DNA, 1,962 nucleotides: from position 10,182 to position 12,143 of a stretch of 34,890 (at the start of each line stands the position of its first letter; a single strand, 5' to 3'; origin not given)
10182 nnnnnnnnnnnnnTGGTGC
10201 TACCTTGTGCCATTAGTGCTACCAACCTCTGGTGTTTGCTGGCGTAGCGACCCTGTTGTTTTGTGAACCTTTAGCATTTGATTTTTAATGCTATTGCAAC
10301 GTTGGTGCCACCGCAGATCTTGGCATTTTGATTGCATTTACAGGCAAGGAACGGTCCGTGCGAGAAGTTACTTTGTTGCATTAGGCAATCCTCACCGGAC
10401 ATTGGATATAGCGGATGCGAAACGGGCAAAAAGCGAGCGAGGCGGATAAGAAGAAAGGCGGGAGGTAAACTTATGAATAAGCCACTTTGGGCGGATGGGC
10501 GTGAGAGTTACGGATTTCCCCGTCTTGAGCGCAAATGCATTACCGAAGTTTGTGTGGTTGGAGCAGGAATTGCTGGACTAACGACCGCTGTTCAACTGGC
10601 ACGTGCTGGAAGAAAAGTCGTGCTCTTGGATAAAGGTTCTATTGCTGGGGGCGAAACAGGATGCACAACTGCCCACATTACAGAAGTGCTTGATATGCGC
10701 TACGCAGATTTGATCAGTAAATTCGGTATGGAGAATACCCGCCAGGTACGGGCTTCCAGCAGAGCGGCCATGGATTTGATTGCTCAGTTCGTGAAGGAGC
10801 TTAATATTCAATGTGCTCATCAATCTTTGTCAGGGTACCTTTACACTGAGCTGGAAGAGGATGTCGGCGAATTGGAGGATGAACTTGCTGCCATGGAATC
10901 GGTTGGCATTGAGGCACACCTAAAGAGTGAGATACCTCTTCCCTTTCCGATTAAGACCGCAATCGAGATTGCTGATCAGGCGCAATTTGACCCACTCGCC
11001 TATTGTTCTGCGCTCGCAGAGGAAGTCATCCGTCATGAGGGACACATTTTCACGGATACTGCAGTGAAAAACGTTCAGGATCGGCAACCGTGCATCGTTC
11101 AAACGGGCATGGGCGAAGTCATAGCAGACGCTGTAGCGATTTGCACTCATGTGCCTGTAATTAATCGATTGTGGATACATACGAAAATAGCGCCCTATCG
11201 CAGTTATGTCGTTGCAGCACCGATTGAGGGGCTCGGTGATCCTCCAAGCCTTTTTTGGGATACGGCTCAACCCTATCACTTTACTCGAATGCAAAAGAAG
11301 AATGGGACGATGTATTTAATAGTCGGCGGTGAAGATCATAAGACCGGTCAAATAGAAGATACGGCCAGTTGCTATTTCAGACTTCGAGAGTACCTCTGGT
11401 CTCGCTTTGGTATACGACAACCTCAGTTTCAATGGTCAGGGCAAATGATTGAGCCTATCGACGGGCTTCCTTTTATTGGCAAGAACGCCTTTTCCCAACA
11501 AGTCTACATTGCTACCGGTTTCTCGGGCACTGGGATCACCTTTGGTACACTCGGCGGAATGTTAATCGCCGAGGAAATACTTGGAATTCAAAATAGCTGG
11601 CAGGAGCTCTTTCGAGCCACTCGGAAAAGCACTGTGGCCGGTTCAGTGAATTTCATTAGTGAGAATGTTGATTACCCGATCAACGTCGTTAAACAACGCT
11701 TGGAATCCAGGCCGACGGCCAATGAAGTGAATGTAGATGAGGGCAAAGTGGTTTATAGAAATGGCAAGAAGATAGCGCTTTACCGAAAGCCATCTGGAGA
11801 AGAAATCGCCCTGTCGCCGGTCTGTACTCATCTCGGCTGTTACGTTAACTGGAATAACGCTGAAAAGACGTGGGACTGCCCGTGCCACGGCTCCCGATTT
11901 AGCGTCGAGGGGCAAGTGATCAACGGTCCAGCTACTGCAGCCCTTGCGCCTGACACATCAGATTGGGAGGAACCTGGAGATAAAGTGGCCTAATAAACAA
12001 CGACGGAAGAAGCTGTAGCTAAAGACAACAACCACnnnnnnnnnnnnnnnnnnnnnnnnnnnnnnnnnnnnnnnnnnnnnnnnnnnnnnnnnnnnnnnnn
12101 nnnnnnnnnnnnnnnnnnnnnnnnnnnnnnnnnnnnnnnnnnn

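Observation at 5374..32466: Ten sigma-54 promoter matches, all intergenic and correctly oriented, tie a general-stress-type gene set to RpoN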

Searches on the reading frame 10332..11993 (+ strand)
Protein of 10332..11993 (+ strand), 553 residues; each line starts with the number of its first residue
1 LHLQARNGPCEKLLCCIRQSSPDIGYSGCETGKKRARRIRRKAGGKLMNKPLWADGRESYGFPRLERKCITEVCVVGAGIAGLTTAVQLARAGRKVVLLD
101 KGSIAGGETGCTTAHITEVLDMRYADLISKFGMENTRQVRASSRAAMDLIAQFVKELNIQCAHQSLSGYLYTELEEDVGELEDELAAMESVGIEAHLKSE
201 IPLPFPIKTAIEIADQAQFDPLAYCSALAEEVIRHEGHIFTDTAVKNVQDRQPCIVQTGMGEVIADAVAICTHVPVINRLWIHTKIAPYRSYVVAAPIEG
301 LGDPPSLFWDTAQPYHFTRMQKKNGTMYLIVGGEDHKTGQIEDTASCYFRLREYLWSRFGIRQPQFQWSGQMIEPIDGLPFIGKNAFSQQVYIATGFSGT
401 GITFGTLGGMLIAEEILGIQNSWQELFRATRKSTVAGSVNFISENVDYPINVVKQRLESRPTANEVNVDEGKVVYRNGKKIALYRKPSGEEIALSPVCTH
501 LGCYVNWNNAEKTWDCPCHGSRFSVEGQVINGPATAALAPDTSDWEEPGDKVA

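Call 4: search_protein_families(library=pfam, proteins=[window:10332-11993:+])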
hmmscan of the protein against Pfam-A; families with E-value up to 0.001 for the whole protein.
window:10332-11993:+ (553 aa): 10 families
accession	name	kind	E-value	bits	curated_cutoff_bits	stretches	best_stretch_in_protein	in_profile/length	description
PF01266.30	DAO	-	6.9e-48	164.4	27.9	1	73-414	2-352/353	FAD dependent oxidoreductase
PF00355.32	Rieske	-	4.1e-14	52.7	20.3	1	464-538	9-84/88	Rieske [2Fe-2S] domain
PF13450.12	NAD_binding_8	-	2.2e-09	37.9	21.9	1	75-112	1-38/68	NAD(P)-binding Rossmann-like domain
PF12831.13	FAD_oxidored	-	1.7e-08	34.7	27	1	72-143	1-72/416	FAD dependent oxidoreductase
PF00890.30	FAD_binding_2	-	1.5e-07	31.4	20.4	1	73-113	2-42/414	FAD binding domain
PF01494.25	FAD_binding_3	-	7.7e-07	29.1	22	1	71-178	2-106/349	FAD binding domain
PF03486.20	HI0933_like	-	8.4e-06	25.8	50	1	72-173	2-104/244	HI0933-like protein Rossmann domain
PF07992.20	Pyr_redox_2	-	2.5e-05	24.3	26.1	1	72-111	2-42/291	Pyridine nucleotide-disulphide oxidoreductase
PF01946.23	Thi4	-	7.1e-05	22.6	26.2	1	70-134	17-83/235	Thi4 family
PF01134.28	GIDA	-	0.00058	19.5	22.1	0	73-112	2-41/391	Glucose inhibited division protein A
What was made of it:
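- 10473..11993 (+): FAD-dependent (DAO) oxidoreductase fused to a Rieske 2Fe-2S domain. Pfam PF01266, E = 6.9e-48, and PF00355, E = 4.1e-14 (call 4)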
